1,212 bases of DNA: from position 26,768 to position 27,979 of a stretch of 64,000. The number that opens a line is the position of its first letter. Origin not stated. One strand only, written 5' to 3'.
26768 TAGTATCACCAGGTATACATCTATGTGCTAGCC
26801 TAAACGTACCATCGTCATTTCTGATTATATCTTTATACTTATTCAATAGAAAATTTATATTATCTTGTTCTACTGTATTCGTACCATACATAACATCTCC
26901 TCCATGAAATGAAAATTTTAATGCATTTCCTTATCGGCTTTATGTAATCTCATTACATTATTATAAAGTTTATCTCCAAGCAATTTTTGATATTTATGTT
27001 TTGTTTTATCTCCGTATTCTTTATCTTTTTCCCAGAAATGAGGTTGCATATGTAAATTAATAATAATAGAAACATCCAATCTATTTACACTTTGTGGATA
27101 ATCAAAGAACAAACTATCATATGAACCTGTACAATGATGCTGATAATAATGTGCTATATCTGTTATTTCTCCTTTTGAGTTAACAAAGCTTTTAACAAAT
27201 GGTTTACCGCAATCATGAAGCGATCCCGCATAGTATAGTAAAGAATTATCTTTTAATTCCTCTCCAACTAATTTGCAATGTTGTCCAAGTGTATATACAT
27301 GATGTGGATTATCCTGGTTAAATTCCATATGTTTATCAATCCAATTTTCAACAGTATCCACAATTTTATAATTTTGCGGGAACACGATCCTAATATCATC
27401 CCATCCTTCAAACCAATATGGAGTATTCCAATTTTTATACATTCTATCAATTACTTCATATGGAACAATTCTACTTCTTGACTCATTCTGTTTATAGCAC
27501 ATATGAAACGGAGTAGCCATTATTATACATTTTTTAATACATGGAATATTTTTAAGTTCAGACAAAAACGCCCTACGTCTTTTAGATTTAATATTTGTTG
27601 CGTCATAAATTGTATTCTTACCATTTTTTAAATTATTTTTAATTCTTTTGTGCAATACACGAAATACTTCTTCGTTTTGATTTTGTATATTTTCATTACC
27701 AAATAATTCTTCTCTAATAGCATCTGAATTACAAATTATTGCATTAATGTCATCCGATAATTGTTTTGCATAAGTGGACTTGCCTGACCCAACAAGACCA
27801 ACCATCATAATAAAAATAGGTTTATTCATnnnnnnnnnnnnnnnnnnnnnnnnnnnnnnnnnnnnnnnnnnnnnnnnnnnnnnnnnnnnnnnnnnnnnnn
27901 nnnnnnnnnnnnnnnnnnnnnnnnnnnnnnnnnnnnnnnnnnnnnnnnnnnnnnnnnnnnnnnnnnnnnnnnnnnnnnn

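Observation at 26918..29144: RNA-repair cassette: Pnk-HD end-healing enzyme plus Rnl2-type RNA ligase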

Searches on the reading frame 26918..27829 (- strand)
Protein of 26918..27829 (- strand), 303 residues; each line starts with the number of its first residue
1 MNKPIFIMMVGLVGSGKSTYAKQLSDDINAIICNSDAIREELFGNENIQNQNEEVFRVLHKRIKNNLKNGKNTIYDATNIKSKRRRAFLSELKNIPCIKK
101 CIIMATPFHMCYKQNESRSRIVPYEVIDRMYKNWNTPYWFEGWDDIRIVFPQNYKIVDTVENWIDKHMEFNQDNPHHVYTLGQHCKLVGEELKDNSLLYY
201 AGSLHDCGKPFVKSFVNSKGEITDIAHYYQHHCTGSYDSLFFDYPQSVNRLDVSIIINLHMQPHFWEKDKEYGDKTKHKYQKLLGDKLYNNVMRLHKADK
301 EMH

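Call 3: search_protein_families(library=pfam, proteins=[window:26918-27829:-], max_evalue=1)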
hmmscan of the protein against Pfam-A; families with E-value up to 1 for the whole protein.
window:26918-27829:- (303 aa): 16 families
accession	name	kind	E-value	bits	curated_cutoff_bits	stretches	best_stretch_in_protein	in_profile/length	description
PF13671.12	AAA_33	-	1.7e-21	77.4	27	1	7-133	2-139/143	AAA domain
PF08433.16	KTI12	-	1.2e-12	48.4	22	1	7-168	4-170/271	Chromatin associated protein KTI12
PF01591.24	6PF2K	-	5.1e-05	23.1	27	1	3-96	12-123/223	6-phosphofructo-2-kinase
PF06414.18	Zeta_toxin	-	0.00017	21.6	22.3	1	3-94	15-119/199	Zeta toxin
PF00503.26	G-alpha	-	0.00029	20.5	48.8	1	4-163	21-144/333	G-protein alpha subunit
PF13207.12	AAA_17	-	0.00078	20.2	27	1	10-72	1-63/136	AAA domain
PF01966.28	HD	-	0.0013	19.4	22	1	177-275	4-93/116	HD domain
PF13238.12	AAA_18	-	0.0025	18.7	29.4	1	7-67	1-63/128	AAA domain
PF01202.28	SKI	-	0.0025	18.4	22.1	1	14-74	2-65/159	Shikimate kinase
PF07728.20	AAA_5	-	0.045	14.2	22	1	7-54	2-54/139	AAA domain (dynein-related subfamily)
PF00005.33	ABC_tran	-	0.12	13.4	25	1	7-95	14-95/137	ABC transporter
PF01583.26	APS_kinase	-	0.13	12.7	21.1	1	4-48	2-51/152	Adenylylsulphate kinase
PF13401.12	AAA_22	-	0.15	12.8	27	1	6-65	7-64/130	AAA domain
PF01121.26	CoaE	-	0.19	11.8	27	1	7-45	3-40/180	Dephospho-CoA kinase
PF02224.24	Cytidylate_kin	-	0.22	11.6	26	1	11-79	5-75/211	Cytidylate kinase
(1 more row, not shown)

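Call 4: search_protein_families(library=phrogs, proteins=[window:26918-27829:-], max_evalue=0.01)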
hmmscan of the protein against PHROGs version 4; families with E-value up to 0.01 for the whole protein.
window:26918-27829:- (303 aa): 8 families
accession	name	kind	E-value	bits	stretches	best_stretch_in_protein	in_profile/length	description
phrog_6931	-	unknown function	2.3e-31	110.3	1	2-149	183-339/343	-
phrog_505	-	other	8.4e-23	82.2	1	6-142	4-148/295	polynucleotide kinase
phrog_2071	-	other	4.3e-17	63.8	1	1-135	13-142/282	ATPase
phrog_10255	-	other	2.9e-08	34.7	1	7-46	4-43/230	kinase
phrog_35548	-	unknown function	4.4e-07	30.8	1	7-113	8-119/166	-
phrog_8238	-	DNA, RNA and nucleotide metabolism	1.6e-05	24.2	1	6-132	4-138/737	RNA ligase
phrog_761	-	other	2.1e-05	25.3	1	1-76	16-105/362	thymidylate kinase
phrog_124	-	DNA, RNA and nucleotide metabolism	0.0021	18.5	1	2-69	41-108/382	Sak4-like ssDNA annealing protein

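Call 5: search_protein_families(library=ncbifam, proteins=[window:26918-27829:-], max_evalue=1)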
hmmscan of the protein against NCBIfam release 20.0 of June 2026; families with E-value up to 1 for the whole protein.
window:26918-27829:- (303 aa): 21 families
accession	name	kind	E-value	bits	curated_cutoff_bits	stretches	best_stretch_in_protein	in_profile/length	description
TIGR03574.1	selen_PSTK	equivalog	1.1e-18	67.7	290.5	1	7-156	2-154/249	L-seryl-tRNA(Sec) kinase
TIGR04075.1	bacter_Pnkp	equivalog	2.4e-18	65.8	750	1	6-133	10-136/851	polynucleotide kinase-phosphatase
TIGR01663.1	PNK-3'Pase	equivalog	1.2e-05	23.9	502.8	1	5-149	365-500/520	bifunctional polynucleotide phosphatase/kinase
TIGR02692.1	tRNA_CCA_actino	equivalog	4.3e-05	22.4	438.8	1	163-297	249-377/466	CCA tRNA nucleotidyltransferase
NF003456.0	PRK05057.1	equivalog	8.6e-05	22.5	195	1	6-90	6-95/173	shikimate kinase AroK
NF010556.0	PRK13951.1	equivalog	0.00019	20.5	560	1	7-74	3-73/492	bifunctional shikimate kinase AroK/3-dehydroquinate synthase AroB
NF005994.0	PRK08118.1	equivalog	0.00049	20.2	215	1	7-61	4-55/172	DNA topology modulation protein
NF040667.1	hom_kin_desulfo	exception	0.00091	19.1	197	1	7-46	3-42/163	homoserine kinase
NF010555.0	PRK13949.1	equivalog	0.0015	18.6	180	1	7-72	4-72/175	shikimate kinase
NF004041.0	PRK05541.1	subfamily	0.002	18.2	127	1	2-51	5-58/176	adenylyl-sulfate kinase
NF010552.0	PRK13946.1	equivalog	0.008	15.8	186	1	7-71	26-93/198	shikimate kinase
NF005250.0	PRK06761.1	equivalog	0.0096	15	270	1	6-31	5-30/282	hypothetical protein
TIGR00959.1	ffh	equivalog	0.01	14.7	473.2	1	2-27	97-122/428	signal recognition particle protein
TIGR03575.1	selen_PSTK_euk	equivalog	0.014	14.6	382.35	0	103-138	160-195/340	L-seryl-tRNA(Sec) kinase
TIGR00152.1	TIGR00152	equivalog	0.019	14.8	65.55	1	7-47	2-42/188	dephospho-CoA kinase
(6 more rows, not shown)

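Call 8: search_solved_structures(query=window:26918-27829:-, max_evalue=1, show_alignments=3)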
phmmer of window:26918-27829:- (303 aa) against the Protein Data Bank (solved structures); distinct sequences matched with E-value up to 1: 22.
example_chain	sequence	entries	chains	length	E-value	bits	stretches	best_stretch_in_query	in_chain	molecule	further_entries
4gp7_A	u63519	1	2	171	5e-13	52.2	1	6-126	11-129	Metallophosphoesterase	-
4jst_A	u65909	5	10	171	6.8e-13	51.8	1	6-126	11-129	Metallophosphoesterase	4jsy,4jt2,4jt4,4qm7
4gp6_A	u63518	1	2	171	9.9e-13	51.2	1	6-125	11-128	Metallophosphoesterase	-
4mde_A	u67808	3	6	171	3.4e-12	49.5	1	6-126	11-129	Metallophosphoesterase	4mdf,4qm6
3adb_A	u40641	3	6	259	5.6e-08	35.6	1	5-157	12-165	L-seryl-tRNA(Sec) kinase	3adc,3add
3a4l_A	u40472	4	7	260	5.7e-08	35.6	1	5-158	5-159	L-seryl-tRNA(Sec) kinase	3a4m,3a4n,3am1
4xrp_A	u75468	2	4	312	0.00023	23.8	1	4-87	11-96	Pnkp1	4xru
1via_A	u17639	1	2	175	0.0011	21.5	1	7-61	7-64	shikimate kinase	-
1ly1_A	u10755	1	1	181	0.0098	18.4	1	6-134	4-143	polynucleotide kinase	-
1kag_A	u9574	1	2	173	0.016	17.7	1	7-91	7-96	Shikimate kinase I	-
1ltq_A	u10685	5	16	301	0.038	16.5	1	6-134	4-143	POLYNUCLEOTIDE KINASE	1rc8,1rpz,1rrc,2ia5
4loa_A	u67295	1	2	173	0.044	16.3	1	7-45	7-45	De-novo design amidase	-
1zuh_A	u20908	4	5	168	0.074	15.5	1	7-71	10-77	Shikimate kinase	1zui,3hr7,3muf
3n2e_A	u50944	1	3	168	0.086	15.3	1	7-71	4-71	Shikimate kinase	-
1f8r_A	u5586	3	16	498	0.13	14.7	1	130-224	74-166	L-AMINO ACID OXIDASE | L-amino-acid oxidase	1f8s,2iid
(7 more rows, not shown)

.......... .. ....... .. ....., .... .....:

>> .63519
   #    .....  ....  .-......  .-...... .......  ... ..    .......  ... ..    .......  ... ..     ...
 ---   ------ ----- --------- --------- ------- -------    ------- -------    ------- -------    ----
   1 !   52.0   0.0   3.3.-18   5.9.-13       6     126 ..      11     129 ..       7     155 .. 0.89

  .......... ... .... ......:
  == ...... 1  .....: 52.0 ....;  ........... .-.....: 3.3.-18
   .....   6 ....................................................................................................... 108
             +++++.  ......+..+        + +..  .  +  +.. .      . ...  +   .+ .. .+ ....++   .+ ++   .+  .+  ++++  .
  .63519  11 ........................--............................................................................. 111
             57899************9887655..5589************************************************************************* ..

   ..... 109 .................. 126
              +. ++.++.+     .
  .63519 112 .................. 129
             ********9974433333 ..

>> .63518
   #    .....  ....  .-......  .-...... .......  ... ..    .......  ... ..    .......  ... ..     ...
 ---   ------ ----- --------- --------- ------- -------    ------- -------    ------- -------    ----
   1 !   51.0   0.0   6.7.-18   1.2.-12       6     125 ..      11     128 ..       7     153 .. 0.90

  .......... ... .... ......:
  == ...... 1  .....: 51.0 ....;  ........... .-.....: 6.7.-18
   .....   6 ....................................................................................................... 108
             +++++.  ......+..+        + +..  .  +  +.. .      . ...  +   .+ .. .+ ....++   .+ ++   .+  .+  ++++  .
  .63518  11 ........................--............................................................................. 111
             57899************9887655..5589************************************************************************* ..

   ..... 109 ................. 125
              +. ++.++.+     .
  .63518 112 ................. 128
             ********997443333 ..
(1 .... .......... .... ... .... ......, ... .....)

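Call 13: find_homologous_proteins(query=window:26918-27829:-)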
Query window:26918-27829:- (303 aa): 2009 proteins with E <= 0.001 among 2298 candidates; the best 120 are listed.
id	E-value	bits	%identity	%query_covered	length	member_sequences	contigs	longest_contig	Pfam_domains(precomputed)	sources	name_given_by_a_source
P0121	1.2e-206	703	99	100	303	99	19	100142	PF13671.13,PF08433.17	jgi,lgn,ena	jgi:predicted kinase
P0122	4.1e-157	540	73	100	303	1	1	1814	PF06414.19,PF01966.29,PF13671.13,PF08433.17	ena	-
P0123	5.2e-157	540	73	100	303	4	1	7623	PF13671.13,PF08433.17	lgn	-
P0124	5.3e-157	540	73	100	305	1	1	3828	PF01966.29,PF13671.13,PF13207.13,PF08433.17,PF13238.13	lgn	-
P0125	1.1e-156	539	74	100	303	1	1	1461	PF01966.29,PF13671.13,PF13207.13,PF08433.17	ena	-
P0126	2.9e-156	538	73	100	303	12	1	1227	PF06414.19,PF13671.13,PF08433.17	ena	-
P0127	3.0e-156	537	74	100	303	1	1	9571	PF06414.19,PF13671.13,PF08433.17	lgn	-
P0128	3.8e-156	537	73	100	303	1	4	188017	PF01966.29,PF13671.13,PF08433.17,PF13238.13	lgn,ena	-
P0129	4.4e-156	537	73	100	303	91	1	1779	PF13671.13,PF13207.13,PF08433.17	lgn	-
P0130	1.8e-155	535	73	100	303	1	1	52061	PF01966.29,PF13671.13,PF13207.13,PF08433.17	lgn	-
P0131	2.7e-155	534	73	100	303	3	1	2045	PF13671.13,PF08433.17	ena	-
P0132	3.0e-155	534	72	100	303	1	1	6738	PF06414.19,PF01966.29,PF13671.13,PF13207.13,PF08433.17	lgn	-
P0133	7.8e-155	533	73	100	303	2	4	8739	PF06414.19,PF01966.29,PF13671.13,PF08433.17,PF13238.13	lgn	-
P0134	2.2e-154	531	72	100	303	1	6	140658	PF01966.29,PF13671.13,PF13207.13,PF08433.17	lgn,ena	-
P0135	3.0e-154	531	72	100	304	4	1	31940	PF13671.13,PF08433.17,PF13238.13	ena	-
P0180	2.3e-141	489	67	99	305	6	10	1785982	PF06414.19,PF01966.29,PF13671.13,PF13207.13,PF08433.17,PF13238.13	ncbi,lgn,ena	-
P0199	1.0e-133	464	69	70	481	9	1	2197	PF07463.17,PF13671.13,PF08433.17,PF13392.13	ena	-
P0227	1.2e-121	424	58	100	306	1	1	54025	PF01591.25,PF01966.29,PF13671.13,PF13207.13,PF08433.17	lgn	-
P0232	1.4e-118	414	57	98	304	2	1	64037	PF06414.19,PF01591.25,PF13671.13,PF13207.13,PF08433.17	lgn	-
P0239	1.3e-113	397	58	99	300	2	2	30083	PF01591.25,PF13671.13,PF13207.13,PF08433.17,PF13238.13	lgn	-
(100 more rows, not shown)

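Call 28: predict_structure(alignment_id=A1)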
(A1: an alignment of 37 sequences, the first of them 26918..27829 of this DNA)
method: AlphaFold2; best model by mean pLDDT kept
length: 303 residues; sequences in the alignment: 37
mean_pLDDT: 91.6   pTM: 0.89
mean pLDDT of the five models: 91.6, 90.4, 90.0, 86.7, 86.4
residues with pLDDT >= 90: 235; 70-90: 56; 50-70: 12; < 50: 0
segments of 3 or more residues with pLDDT < 50: none
pLDDT, mean of each block of 10 residues (from residue 1): 91 93 97 94 88 92 97 89 92 96 96 88 89 92 96 92 96 83 97 98 94 70 67 94 96 97 90 94 95 97 90
secondary structure, 60 per line:
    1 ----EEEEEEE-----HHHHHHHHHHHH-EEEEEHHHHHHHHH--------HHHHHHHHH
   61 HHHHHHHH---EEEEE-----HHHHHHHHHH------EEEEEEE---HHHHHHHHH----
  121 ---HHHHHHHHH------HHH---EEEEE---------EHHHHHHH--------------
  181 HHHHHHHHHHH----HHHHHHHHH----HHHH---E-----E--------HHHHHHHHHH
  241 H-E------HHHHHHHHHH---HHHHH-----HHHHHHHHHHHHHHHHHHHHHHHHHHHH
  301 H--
elements in order: E5-11 H17-28 E30-34 H35-43 H52-68 E72-76 H82-91 E98-104 H108-116 H124-132 E145-149 H160-166 H181-191 H196-204 H209-212 H231-241 H250-259 H263-267 H273-301

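Call 31: find_encoding_contigs(protein=P0180, flank=10000, max_places=4)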
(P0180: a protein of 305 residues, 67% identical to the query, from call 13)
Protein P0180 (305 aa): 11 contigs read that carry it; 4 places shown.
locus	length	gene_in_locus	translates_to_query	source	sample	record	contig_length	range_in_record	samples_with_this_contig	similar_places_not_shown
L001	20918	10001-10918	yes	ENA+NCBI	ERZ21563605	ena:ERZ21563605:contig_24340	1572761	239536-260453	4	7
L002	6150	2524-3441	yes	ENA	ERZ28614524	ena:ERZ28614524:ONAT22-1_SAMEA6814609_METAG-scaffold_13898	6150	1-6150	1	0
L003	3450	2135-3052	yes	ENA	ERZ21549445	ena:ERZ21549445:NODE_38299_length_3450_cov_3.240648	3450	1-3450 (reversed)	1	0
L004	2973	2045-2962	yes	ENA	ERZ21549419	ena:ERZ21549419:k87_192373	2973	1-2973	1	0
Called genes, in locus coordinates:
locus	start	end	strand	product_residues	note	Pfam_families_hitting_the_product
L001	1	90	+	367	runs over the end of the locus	PF12323:HTH_OrfB_IS605, PF01385:OrfB_IS605, PF07282:Cas12f1-like_TNB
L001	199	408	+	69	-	-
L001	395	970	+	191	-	PF00149:Metallophos (weak), PF12850:Metallophos_2 (weak)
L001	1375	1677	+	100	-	-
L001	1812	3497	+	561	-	PF00145:DNA_methylase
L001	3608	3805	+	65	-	-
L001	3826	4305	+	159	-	-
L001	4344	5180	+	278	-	-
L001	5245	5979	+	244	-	PF01555:N6_N4_Mtase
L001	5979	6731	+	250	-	PF02086:MethyltransfD12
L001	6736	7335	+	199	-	-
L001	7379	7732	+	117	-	-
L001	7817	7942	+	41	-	-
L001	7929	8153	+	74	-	-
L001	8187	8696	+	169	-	-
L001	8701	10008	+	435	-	PF09414:RNA_ligase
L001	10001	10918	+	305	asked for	PF06414:Zeta_toxin (faint), PF08433:KTI12, PF13238:AAA_18 (weak), PF13671:AAA_33, PF13207:AAA_17 (weak), PF01966:HD (faint)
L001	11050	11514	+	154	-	-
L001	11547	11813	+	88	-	-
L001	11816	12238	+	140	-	-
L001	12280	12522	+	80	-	-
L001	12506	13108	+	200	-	-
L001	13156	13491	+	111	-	-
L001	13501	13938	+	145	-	-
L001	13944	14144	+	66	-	-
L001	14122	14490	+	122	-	-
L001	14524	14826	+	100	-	-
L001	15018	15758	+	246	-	-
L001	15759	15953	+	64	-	-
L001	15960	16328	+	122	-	-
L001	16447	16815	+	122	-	-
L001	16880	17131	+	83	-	-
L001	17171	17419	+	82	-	-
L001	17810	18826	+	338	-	PF01507:PAPS_reduct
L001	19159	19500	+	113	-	PF01527:HTH_Tnp_1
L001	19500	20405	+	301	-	PF00665:rve, PF13683:rve_3 (weak)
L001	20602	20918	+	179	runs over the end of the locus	PF02086:MethyltransfD12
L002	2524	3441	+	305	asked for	PF06414:Zeta_toxin (faint), PF08433:KTI12, PF13238:AAA_18 (weak), PF13671:AAA_33, PF13207:AAA_17 (weak), PF01966:HD (faint)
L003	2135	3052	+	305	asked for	PF06414:Zeta_toxin (faint), PF08433:KTI12, PF13238:AAA_18 (weak), PF13671:AAA_33, PF13207:AAA_17 (weak), PF01966:HD (faint)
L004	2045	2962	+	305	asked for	PF06414:Zeta_toxin (faint), PF08433:KTI12, PF13238:AAA_18 (weak), PF13671:AAA_33, PF13207:AAA_17 (weak), PF01966:HD (faint)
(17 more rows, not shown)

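Call 32: fold_search(model_id=the predicted structure, library=pdb)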
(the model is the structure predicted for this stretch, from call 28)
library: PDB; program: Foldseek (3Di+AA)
matches with E <= 10: 1314; with E <= 0.001: 99
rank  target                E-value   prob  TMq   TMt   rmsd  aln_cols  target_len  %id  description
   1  4gp6_A                2.8e-09  1.00  0.42  0.73   3.4       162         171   26  Polynucleotide kinase (released 2012-11-14)
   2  4gp6_B                3.1e-09  1.00  0.42  0.73   3.1       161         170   26  Polynucleotide kinase (released 2012-11-14)
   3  4mde_A                3.6e-08  1.00  0.44  0.75   2.7       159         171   26  Structure of bacterial polynucleotide kinase product complex bound to GDP and DNA (released 2013-11-06)
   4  4gp7_A                4.7e-08  1.00  0.44  0.75   2.6       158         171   26  Polynucleotide kinase (released 2012-11-14)
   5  4jt2_B                5.8e-08  1.00  0.43  0.75   4.2       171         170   26  Structure of Clostridium thermocellum polynucleotide kinase bound to CTP (released 2013-08-28)
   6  4jst_A                1.6e-07  1.00  0.43  0.75   4.9       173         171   26  Structure of Clostridium thermocellum polynucleotide kinase bound to UTP (released 2013-08-28)
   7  3zvn_A                5.0e-07  1.00  0.41  0.34   6.4       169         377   17  The structural basis for substrate recognition by mammalian polynucleotide kinase 3' phosphatase (released 2011-11-16)
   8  9drz_A                5.3e-06  1.00  0.40  0.72   6.4       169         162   18  Structure of Lichtheimia corymbifera Kinase in complex with GDP and MG (released 2024-10-16)
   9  3adb_B                5.6e-06  1.00  0.43  0.52  22.2       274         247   19  Crystal structure of O-phosphoseryl-tRNA kinase complexed with selenocysteine tRNA and AMPPNP (crystal type 1) (released 2010-07-28)
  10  3zvl                  5.9e-06  1.00  0.41  0.33   3.6       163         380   17  The structural basis for substrate recognition by mammalian polynucleotide kinase 3' phosphatase (released 2011-11-16)
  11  3u7e                  6.3e-06  1.00  0.40  0.32   3.7       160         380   18  Crystal structure of mPNKP catalytic fragment (D170A) (released 2011-12-14)
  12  3u7f_B                8.1e-06  1.00  0.41  0.33   2.9       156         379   17  Crystal structure of mPNKP catalytic fragment (D170A) bound to single-stranded DNA (TCCTCp) (released 2011-12-14)
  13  3a4l_A                9.0e-06  1.00  0.44  0.55  15.6       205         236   26  Crystal structure of archaeal O-phosphoseryl-tRNA(Sec) kinase (released 2009-10-20)
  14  1yj5_A                9.5e-06  1.00  0.40  0.33   3.8       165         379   18  Molecular architecture of mammalian polynucleotide kinase, a DNA repair enzyme (released 2005-03-15)
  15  3a4n_A                1.2e-05  1.00  0.43  0.54  12.8       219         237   22  Crystal structure of archaeal O-phosphoseryl-tRNA(Sec) kinase (released 2009-10-20)
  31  3a4l_B                4.8e-05  1.00  0.45  0.56  17.8       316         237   17  Crystal structure of archaeal O-phosphoseryl-tRNA(Sec) kinase (released 2009-10-20)
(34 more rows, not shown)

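Call 38: find_related_loci(query=A1, collection=genome_contigs, flank=6000)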
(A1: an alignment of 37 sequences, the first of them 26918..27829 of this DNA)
Query A1 (303 aa) in genome_contigs; peptide patterns used: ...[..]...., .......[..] (x = any residue, [..] = any of these).
28 stretches matched a pattern; 11 encode a relative of the query (tblastn E <= 1e-3); 11 distinct loci.
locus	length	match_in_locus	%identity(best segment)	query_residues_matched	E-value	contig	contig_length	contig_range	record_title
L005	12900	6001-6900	68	4-303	3e-148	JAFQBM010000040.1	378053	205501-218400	MAG: Lachnospiraceae bacterium isolate RGIG1668 Goat_Cecum-1__c1253, whole genome shotgun sequence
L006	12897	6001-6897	66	3-303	5e-137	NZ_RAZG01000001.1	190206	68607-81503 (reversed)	Roseburia sp. 1XD42-69 Scaffold1_1, whole genome shotgun sequence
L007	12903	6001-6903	66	1-303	7e-137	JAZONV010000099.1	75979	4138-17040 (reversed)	MAG: Clostridia bacterium isolate T1900045635_YK20190329.MAGScoT_cleanbin_000026 SGB_8089_k141_1208809, whole genome sho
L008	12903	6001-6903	65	1-303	2e-136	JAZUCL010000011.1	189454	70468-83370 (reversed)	MAG: Eubacteriales bacterium isolate T1900045314_YK20190003.MAGScoT_cleanbin_000005 SGB_6268_k141_2142959, whole genome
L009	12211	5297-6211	52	1-303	6e-99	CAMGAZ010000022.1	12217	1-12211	MAG: uncultured Clostridium sp. isolate ERR2020034_bin.11_metaWRAP_v1.3_MAG genome assembly, contig: ERZ10552058.852, wh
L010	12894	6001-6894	53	3-303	2e-97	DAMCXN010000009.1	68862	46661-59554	MAG TPA_asm: Aminipila sp. isolate CTOTU50175 NODE_95_length_68862_cov_2.834217, whole genome shotgun sequence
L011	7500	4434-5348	47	4-303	1e-83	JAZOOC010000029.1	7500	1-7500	MAG: Clostridia bacterium isolate T1900045634_YK20190328.MAGScoT_cleanbin_000007 SGB_8074_k141_1193578, whole genome sho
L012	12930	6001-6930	44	1-303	6e-73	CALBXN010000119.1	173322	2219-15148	MAG TPA_asm: uncultured Treponema sp. isolate SRR6425805_bin.27_CONCOCT_v1.1_MAG genome assembly, contig: ERZ1767615.17,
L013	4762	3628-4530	39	6-303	5e-66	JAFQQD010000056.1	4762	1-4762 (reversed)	MAG: Clostridia bacterium isolate RGIG2049 Goat_Colon-2__c590323, whole genome shotgun sequence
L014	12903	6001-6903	39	6-303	5e-66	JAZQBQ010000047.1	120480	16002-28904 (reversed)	MAG: Congzhengia sp. isolate T1900044640_TS20190106.MAGScoT_cleanbin_000029 SGB_1240_k141_1480698, whole genome shotgun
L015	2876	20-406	37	168-303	5e-20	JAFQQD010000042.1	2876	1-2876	MAG: Clostridia bacterium isolate RGIG2049 Goat_Colon-2__c453252, whole genome shotgun sequence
